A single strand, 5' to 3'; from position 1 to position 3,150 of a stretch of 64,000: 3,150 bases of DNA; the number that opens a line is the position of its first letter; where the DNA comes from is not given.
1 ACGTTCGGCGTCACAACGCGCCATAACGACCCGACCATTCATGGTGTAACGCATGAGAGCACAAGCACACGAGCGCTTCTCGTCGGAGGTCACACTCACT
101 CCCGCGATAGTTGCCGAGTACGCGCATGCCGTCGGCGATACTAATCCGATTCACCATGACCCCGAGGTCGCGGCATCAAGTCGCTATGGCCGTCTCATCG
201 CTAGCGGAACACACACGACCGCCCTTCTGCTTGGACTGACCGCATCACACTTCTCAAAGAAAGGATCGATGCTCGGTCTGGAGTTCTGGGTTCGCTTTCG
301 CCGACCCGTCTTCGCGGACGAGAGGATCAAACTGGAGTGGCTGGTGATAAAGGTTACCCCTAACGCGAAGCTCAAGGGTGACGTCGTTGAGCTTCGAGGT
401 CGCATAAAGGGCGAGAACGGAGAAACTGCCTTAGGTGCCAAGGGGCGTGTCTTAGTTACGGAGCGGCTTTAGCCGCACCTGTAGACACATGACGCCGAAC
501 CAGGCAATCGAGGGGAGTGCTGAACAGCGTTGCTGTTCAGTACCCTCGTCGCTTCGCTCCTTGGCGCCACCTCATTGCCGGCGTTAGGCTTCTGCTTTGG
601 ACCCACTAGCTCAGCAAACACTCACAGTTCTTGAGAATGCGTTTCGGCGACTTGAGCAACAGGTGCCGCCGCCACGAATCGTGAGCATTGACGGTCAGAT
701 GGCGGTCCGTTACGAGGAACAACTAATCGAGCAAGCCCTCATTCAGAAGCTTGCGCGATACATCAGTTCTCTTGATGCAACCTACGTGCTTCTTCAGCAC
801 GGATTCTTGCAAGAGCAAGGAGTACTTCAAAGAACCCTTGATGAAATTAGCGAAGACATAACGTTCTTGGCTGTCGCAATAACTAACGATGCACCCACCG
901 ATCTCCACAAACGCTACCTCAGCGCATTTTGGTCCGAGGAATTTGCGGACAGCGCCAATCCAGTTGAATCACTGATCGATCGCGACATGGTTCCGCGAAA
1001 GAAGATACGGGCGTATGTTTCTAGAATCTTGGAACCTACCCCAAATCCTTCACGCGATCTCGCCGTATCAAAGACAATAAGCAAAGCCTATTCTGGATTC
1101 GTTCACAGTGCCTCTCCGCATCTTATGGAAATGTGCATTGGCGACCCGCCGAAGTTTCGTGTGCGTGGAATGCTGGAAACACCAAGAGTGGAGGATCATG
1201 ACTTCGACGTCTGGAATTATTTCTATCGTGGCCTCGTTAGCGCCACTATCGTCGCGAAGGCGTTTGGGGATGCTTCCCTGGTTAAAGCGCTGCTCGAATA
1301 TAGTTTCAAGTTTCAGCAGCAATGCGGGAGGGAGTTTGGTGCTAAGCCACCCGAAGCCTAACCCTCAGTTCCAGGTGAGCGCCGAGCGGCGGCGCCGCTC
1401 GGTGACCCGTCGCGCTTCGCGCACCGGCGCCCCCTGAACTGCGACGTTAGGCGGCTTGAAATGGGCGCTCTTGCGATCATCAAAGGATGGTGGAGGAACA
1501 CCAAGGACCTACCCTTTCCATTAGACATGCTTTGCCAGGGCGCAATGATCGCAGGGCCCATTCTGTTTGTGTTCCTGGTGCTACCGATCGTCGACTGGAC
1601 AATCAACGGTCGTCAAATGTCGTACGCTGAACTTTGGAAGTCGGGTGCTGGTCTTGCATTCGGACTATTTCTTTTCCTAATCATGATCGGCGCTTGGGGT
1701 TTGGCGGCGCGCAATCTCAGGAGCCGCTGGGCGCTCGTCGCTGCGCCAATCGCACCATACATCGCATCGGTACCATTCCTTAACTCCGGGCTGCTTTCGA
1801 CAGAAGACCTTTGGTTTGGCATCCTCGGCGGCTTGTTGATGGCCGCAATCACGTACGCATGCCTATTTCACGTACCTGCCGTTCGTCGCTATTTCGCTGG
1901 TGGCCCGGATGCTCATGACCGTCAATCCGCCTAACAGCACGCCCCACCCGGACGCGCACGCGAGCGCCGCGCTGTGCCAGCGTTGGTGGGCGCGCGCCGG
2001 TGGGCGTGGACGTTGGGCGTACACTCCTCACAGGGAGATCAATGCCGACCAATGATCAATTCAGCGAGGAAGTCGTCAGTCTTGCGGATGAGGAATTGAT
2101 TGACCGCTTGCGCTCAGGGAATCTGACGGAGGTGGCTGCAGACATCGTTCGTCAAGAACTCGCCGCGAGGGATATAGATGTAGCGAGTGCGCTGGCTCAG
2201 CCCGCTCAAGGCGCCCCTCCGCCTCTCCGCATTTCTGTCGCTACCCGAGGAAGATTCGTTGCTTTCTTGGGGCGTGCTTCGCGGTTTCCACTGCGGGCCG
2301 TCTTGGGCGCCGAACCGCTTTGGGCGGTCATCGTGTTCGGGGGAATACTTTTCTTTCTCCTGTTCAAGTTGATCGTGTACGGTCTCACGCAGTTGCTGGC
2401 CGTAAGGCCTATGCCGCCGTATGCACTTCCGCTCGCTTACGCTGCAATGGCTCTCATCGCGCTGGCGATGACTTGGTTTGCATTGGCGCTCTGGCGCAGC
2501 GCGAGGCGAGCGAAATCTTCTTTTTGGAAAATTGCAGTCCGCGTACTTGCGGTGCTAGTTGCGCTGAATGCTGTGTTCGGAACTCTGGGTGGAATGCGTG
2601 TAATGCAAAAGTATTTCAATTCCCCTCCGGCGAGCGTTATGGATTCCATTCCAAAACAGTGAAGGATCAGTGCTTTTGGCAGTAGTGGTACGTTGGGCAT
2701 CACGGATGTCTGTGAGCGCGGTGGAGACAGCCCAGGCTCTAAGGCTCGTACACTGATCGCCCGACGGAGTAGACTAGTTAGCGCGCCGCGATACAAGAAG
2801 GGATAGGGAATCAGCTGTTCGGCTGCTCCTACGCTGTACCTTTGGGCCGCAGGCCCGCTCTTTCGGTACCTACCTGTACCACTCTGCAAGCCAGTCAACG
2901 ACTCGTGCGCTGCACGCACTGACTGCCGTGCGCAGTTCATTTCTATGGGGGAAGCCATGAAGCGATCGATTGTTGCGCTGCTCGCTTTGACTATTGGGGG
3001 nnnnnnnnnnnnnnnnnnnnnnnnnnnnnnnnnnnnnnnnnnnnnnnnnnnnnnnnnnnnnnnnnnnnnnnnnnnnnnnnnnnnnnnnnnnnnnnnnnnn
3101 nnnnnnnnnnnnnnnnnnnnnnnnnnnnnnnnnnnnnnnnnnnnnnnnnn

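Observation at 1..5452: Integron cassette array with canonical attC sites and self-complementary cassette ends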

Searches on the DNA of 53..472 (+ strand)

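Call 39: search_with_rna_model(model_id=R3, sources=[L001, L002, L003, L004, L005, L006, L007, L008, L009, L010, L011, L012, L013, L014, L015, L016, L017, L018, L019, L020, L021, L022, L023, L024, L025, L026, L027, L028, L029, L030, L031, L032, L033, L034, L035, L036, L037, L038, L039, L040, L041, L042, L043, L044, L045, L046, L047, L048, L049, L050, L051, L052, L053, L054, L055, L056, L057, L058, L059, L060, L061, L062, L063, L064, L065, L066, L067, L068, L069, L070, L071, L072, L073, L074, L075, L076, L077, L078, L079, L080, L081, L082, L083], filters=default, max_evalue=1)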
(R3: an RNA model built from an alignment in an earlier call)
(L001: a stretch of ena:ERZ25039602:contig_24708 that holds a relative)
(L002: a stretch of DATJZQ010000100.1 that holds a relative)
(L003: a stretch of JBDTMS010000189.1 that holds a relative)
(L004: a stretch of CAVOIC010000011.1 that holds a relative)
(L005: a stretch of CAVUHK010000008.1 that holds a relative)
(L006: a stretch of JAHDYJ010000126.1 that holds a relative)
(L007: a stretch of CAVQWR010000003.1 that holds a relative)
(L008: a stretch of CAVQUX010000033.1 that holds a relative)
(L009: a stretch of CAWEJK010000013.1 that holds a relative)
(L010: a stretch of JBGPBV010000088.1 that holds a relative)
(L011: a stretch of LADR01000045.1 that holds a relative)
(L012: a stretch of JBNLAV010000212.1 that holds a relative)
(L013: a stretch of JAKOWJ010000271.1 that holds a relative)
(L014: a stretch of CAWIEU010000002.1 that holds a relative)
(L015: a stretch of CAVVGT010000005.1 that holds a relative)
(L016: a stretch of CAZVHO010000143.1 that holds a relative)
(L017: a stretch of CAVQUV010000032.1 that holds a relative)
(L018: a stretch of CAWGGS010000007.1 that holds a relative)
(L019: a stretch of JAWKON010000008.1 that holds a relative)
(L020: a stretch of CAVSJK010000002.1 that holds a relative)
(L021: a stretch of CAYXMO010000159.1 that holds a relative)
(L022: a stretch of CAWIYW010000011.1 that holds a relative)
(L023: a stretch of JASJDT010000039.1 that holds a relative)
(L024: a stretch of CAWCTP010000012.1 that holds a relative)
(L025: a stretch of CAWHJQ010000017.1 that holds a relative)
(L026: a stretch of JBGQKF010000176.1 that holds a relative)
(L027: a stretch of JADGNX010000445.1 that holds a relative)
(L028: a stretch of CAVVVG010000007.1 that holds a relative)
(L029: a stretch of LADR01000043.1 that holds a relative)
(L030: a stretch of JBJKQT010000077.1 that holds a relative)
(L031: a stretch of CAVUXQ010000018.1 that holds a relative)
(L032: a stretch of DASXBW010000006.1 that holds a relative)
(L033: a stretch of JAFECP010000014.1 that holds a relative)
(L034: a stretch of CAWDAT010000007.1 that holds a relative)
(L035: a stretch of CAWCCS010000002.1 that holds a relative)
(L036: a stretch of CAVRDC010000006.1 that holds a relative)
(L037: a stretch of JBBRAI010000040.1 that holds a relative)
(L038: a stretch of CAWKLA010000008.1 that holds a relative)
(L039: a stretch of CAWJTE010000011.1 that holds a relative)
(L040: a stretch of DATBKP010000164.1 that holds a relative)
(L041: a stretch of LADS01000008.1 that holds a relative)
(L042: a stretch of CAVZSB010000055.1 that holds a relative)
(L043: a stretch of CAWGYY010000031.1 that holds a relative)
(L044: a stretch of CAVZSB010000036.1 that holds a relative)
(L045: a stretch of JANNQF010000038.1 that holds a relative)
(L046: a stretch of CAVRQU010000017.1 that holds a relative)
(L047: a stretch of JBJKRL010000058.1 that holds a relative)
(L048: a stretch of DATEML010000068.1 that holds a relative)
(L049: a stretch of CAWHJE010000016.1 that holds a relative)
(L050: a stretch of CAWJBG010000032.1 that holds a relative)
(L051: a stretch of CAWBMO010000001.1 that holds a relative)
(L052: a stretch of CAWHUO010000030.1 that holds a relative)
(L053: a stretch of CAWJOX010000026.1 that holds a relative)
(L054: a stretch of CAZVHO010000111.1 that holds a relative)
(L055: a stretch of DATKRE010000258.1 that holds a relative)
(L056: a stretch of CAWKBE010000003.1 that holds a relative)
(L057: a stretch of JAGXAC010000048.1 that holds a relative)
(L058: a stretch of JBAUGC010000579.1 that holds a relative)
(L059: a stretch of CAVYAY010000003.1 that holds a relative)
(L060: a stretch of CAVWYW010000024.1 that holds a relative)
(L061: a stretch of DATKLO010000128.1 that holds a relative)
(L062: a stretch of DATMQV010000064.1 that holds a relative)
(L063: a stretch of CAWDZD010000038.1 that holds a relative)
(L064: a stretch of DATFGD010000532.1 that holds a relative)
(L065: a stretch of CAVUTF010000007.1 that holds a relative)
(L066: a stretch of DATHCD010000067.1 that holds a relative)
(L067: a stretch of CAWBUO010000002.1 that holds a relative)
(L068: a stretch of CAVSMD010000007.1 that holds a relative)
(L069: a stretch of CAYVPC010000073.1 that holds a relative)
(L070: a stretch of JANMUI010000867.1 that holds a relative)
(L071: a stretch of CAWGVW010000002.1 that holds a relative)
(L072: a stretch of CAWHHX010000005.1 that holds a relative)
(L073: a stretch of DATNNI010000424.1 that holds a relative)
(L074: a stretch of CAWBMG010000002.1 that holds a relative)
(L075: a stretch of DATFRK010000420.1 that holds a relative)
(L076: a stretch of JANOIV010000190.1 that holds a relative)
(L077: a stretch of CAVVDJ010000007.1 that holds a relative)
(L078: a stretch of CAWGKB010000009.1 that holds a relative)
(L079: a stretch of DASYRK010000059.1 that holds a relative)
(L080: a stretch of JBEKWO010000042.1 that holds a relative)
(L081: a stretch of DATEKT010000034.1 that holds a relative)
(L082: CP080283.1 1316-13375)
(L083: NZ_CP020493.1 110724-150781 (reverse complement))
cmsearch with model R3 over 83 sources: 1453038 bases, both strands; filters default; matches with E-value up to 1: 52.
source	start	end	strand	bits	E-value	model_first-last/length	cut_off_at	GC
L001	1243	1320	+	57.2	3.2e-11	1-78/78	no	0.65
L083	6391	6450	+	56.8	4e-11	1-78/78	no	0.63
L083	8796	8855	+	53.4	3.1e-10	1-78/78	no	0.55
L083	19999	20058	+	53.4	3.1e-10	1-78/78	no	0.55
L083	7930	7999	+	51.6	9e-10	1-78/78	no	0.6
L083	5535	5594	+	49.1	3.9e-09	1-78/78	no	0.57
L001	5233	5310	+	47.8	8.7e-09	1-78/78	no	0.69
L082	6001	6060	+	46.2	2.3e-08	1-78/78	no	0.55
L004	862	949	+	44.6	5.7e-08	1-78/78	no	0.58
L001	636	731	+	44.4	6.4e-08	1-78/78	no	0.73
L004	1465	1560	+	43.8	9.1e-08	1-78/78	no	0.67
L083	9307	9366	+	43.4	1.1e-07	1-78/78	no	0.53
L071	128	214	+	39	1.6e-06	1-78/78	no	0.63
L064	3067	3166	+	39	1.6e-06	1-78/78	no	0.62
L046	5861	5921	+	37.1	4.8e-06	1-78/78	no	0.72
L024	4419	4482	+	37.1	4.8e-06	1-78/78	no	0.58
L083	19108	19202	+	36.8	5.9e-06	1-78/78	no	0.55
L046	9903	9973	+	36.6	6.7e-06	1-78/78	no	0.63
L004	2840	2927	+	36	9.5e-06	1-78/78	no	0.57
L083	4851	4921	+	35.5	1.3e-05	1-78/78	no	0.52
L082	5357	5432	+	33.9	3.4e-05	1-78/78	no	0.57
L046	6733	6822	+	33.8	3.5e-05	1-78/78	no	0.62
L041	1208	1268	-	33.6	4.1e-05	1-78/78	no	0.49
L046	6227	6298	+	33.6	4.1e-05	1-78/78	no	0.64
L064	3746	3826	+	32.9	6e-05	1-78/78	no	0.69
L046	13294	13354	+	32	0.0001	1-78/78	no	0.67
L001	2234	2323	+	32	0.00011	1-78/78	no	0.79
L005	6541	6607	+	30.6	0.00024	1-78/78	no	0.66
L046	7163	7221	+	30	0.00034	1-78/78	no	0.69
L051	1520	1621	+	29.4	0.00048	1-78/78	no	0.67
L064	2276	2375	+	28.6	0.00077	1-78/78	no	0.66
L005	8029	8113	+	27.3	0.0017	1-78/78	no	0.69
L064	899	1024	+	26.7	0.0024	1-78/78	no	0.68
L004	10443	10538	+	26.3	0.0031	1-78/78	no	0.76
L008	4865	4999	+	26.3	0.0031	1-78/78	no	0.6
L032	3469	3549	+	26.1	0.0034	1-78/78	no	0.67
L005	7099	7176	+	26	0.0036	1-78/78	no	0.64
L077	3688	3783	+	25.8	0.0042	1-78/78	no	0.72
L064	4484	4571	+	25.3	0.0056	1-78/78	no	0.64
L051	2200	2280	+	25.1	0.0062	1-78/78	no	0.74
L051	817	900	+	24.4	0.0092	1-78/78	no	0.64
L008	5418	5546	+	24.2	0.011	1-78/78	no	0.62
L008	8755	8871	+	24.1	0.011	1-78/78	no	0.59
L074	9887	9973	+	22.6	0.028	1-78/78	no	0.62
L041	2611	2673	-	22.2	0.036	1-78/78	no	0.51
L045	8536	8624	+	19.7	0.15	1-78/78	no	0.6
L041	364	412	-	19.4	0.19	1-78/78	no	0.47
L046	9044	9106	+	18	0.44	1-78/78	no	0.68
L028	8139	8207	-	17.7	0.5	1-78/78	no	0.59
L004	5202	5229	+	17.4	0.59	1-78/78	no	0.5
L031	8278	8342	+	17.1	0.74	1-78/78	no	0.62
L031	4879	4983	-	16.9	0.8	1-78/78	no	0.59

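Call 43: search_with_rna_model(model_id=R3, sources=[L084, L085, L086, L087, L088, L089, L090, L091, L092, L093, L094, L095, L096, L097, L098, L099, L100, L101, L102, L103, L104, L105, L106, L107, L108, L109, L110, L111, L112, L113, L114, L115, L116, L117, L118, L119, L120, L121, L122, L123, L124, L125, L126, L127, L128, L129, L130, L131, L132, L133, L134, L135, L136, L137, L138, L139, L140, L141, L142, L143, L144, L145, L146, L147, L148, L149, L150, L151, L152, L153, L154, L155, L156, L157, L158, L159, L160, L161, L162, L163, L002], filters=default, max_evalue=1)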
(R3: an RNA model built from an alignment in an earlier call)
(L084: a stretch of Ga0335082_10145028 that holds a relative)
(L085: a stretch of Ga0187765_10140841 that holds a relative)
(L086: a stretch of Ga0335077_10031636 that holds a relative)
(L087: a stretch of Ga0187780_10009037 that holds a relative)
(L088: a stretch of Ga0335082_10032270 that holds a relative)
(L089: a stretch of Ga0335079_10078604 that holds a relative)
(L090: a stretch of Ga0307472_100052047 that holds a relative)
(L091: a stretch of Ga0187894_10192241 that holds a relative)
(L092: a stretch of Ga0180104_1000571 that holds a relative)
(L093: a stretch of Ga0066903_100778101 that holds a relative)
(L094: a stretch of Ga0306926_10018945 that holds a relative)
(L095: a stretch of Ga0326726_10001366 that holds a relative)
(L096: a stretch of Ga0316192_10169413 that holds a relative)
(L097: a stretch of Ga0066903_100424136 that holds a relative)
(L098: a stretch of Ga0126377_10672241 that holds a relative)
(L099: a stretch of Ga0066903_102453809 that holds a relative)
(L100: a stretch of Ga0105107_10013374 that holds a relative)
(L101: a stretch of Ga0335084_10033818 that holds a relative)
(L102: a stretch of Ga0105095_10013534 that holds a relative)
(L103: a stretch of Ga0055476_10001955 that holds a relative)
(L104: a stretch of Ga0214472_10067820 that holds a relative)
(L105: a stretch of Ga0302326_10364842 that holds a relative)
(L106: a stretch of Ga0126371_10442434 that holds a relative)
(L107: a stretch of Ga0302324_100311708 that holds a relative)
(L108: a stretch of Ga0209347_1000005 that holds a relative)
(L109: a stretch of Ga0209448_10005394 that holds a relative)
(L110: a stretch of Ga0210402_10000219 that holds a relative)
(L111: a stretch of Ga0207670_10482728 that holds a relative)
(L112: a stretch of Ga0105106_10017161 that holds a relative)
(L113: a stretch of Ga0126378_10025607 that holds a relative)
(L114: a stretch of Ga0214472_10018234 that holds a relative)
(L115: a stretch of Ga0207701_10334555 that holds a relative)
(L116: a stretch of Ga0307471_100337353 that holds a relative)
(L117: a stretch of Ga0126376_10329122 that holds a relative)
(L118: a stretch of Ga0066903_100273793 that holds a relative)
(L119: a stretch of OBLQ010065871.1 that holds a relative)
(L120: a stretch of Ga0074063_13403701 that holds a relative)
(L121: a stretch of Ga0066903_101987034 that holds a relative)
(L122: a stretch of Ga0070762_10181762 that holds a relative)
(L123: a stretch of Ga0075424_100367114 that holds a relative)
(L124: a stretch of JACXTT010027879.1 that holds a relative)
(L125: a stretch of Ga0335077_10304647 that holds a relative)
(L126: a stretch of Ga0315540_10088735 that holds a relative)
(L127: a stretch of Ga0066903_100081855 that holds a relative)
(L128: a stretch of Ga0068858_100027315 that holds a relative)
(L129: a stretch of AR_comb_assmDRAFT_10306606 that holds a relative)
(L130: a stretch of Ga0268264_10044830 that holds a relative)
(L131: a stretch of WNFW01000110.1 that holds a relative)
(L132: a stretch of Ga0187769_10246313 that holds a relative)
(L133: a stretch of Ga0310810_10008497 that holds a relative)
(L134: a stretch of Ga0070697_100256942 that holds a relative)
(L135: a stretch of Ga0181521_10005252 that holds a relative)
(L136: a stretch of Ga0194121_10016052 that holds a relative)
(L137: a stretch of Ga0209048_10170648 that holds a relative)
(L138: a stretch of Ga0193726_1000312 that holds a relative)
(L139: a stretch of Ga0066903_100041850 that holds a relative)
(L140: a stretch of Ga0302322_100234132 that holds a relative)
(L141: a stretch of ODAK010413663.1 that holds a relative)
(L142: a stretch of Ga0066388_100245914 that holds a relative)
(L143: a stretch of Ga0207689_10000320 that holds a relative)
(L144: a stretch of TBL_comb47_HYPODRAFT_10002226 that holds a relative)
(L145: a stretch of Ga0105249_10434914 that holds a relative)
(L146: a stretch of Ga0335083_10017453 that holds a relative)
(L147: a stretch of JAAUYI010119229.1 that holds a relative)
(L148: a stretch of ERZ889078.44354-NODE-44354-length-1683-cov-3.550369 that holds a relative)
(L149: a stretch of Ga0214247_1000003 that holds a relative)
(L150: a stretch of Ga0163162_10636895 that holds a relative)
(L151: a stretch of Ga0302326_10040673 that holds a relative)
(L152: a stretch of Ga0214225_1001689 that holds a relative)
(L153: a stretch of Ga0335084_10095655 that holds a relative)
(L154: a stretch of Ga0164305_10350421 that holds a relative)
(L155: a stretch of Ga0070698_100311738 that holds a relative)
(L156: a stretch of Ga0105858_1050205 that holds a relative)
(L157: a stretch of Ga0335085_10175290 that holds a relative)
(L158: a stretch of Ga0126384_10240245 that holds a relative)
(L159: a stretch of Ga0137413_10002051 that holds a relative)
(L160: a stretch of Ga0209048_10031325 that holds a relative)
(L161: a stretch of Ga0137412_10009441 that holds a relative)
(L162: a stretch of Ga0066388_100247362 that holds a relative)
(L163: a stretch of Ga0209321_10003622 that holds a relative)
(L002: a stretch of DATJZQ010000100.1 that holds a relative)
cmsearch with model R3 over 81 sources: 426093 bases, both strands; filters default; matches with E-value up to 1: 26.
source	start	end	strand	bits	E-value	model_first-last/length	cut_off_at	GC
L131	10448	10525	+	40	2.6e-07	1-78/78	no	0.71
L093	570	628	+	39.3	4e-07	1-78/78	no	0.69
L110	4502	4558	+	37.4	1.2e-06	1-78/78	no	0.72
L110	5098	5169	+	37.3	1.3e-06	1-78/78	no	0.6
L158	1164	1249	+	36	2.9e-06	1-78/78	no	0.62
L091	674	756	+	32.7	2e-05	1-78/78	no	0.8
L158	599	704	+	32.4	2.4e-05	1-78/78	no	0.56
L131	14107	14187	+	32.4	2.4e-05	1-78/78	no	0.58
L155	871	943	+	30.1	9.3e-05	1-78/78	no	0.7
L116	1393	1479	+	28.3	0.00028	1-78/78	no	0.74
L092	3601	3658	+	26.9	0.00063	1-78/78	no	0.76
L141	819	911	+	25.5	0.0014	1-78/78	no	0.65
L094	2437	2545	+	25.5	0.0014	1-78/78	no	0.64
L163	1003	1104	+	25.4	0.0015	1-78/78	no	0.6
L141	272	335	+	22.3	0.0095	1-78/78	no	0.61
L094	4777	4853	+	21.9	0.012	1-78/78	no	0.64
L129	1047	1104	+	21.7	0.014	1-78/78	no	0.48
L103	753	878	+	21.2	0.019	1-78/78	no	0.56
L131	12275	12334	+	20.7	0.025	1-78/78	no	0.53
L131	11693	11764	+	19.7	0.047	1-78/78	no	0.62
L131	13558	13627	+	18.8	0.079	1-78/78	no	0.64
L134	517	624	+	18.1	0.12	1-78/78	no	0.57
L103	2199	2324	+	16.8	0.26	1-78/78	no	0.47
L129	1396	1486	+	16.6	0.29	1-78/78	no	0.64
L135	4860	4932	+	15.9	0.44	1-78/78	no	0.73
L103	3395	3463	+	15.5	0.56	1-78/78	no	0.55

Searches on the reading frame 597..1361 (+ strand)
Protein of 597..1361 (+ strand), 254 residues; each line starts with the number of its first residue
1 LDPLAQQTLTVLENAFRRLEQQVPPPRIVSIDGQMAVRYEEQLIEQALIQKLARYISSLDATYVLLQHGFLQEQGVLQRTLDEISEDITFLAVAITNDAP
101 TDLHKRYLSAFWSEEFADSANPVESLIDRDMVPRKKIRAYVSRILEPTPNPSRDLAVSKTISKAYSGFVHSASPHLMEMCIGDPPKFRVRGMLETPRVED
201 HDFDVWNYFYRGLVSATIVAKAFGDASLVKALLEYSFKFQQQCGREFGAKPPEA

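Call 6: search_protein_families(library=pfam, proteins=[window:597-1361:+], max_evalue=0.01)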
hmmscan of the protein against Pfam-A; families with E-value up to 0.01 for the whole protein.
window:597-1361:+ (254 aa): 1 family
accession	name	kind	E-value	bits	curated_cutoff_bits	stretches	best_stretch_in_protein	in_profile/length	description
PF18928.5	DUF5677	-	0.0078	16.7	27.1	0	47-106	3-58/166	Family of unknown function (DUF5677)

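Call 86: search_protein_families(library=padloc, proteins=[window:597-1361:+], max_evalue=0.01)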
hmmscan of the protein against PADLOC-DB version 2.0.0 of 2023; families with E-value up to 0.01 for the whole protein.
window:597-1361:+ (254 aa): 0 families

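Call 87: search_protein_families(library=ncbifam, proteins=[window:597-1361:+], max_evalue=0.001)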
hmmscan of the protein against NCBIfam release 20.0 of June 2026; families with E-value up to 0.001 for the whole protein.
window:597-1361:+ (254 aa): 0 families

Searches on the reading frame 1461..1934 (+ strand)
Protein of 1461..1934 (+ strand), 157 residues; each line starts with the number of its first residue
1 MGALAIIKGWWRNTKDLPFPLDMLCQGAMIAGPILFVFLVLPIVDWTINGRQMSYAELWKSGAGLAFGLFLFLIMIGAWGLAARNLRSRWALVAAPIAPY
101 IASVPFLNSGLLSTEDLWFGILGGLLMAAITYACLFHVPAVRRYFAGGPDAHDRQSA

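Call 6: search_protein_families(library=pfam, proteins=[window:1461-1934:+], max_evalue=0.01)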
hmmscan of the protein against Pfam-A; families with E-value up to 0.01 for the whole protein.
window:1461-1934:+ (157 aa): 1 family
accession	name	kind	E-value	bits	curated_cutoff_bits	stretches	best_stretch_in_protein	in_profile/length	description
PF18895.5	T4SS_pilin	-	0.0066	16.9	26.6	0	30-73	19-62/71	Type IV secretion system pilin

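Call 9: find_encoding_contigs(protein=window:1461-1934:+, flank=10000, max_places=6)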
Protein window:1461-1934:+ (157 aa): no gene with exactly this product is on record in the collection.

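Call 86: search_protein_families(library=padloc, proteins=[window:1461-1934:+], max_evalue=0.01)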
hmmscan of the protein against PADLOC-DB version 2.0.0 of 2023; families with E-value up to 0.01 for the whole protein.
window:1461-1934:+ (157 aa): 0 families

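Call 87: search_protein_families(library=ncbifam, proteins=[window:1461-1934:+], max_evalue=0.001)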
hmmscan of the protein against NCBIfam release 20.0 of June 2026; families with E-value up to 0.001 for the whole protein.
window:1461-1934:+ (157 aa): 0 families

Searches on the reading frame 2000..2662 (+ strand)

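Call 6: search_protein_families(library=pfam, proteins=[window:2000-2662:+], max_evalue=0.01)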
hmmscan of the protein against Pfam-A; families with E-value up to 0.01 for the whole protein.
window:2000-2662:+ (220 aa): 1 family
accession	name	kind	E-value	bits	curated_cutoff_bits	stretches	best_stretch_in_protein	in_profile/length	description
PF01545.26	Cation_efflux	-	0.00086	19.6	26.6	1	104-185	66-145/198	Cation efflux family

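Call 86: search_protein_families(library=padloc, proteins=[window:2042-2662:+], max_evalue=0.01)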
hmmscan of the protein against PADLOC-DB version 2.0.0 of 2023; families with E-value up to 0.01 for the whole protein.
window:2042-2662:+ (206 aa): 0 families

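Call 87: search_protein_families(library=ncbifam, proteins=[window:2042-2662:+], max_evalue=0.001)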
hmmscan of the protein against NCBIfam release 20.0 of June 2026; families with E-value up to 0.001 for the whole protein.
window:2042-2662:+ (206 aa): 0 families

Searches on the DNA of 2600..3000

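Call 47: search_rna_families(source=window, start=2600, end=3000, threshold=evalue, max_evalue=10, show_alignments=3)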
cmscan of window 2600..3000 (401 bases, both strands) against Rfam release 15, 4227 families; matches with E-value up to 10: 2.
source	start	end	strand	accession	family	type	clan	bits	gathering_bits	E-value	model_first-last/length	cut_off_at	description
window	2844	2904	+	RF00320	snoZ185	Gene; snRNA; snoRNA; CD-box;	-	13.5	50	7.5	1-86/86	no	Small nucleolar RNA Z185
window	2891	2964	+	RF02086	Yar_2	Gene; lncRNA;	-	10.9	50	7.6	1-74/74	no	Yellow-achaete intergenic RNA conserved region 2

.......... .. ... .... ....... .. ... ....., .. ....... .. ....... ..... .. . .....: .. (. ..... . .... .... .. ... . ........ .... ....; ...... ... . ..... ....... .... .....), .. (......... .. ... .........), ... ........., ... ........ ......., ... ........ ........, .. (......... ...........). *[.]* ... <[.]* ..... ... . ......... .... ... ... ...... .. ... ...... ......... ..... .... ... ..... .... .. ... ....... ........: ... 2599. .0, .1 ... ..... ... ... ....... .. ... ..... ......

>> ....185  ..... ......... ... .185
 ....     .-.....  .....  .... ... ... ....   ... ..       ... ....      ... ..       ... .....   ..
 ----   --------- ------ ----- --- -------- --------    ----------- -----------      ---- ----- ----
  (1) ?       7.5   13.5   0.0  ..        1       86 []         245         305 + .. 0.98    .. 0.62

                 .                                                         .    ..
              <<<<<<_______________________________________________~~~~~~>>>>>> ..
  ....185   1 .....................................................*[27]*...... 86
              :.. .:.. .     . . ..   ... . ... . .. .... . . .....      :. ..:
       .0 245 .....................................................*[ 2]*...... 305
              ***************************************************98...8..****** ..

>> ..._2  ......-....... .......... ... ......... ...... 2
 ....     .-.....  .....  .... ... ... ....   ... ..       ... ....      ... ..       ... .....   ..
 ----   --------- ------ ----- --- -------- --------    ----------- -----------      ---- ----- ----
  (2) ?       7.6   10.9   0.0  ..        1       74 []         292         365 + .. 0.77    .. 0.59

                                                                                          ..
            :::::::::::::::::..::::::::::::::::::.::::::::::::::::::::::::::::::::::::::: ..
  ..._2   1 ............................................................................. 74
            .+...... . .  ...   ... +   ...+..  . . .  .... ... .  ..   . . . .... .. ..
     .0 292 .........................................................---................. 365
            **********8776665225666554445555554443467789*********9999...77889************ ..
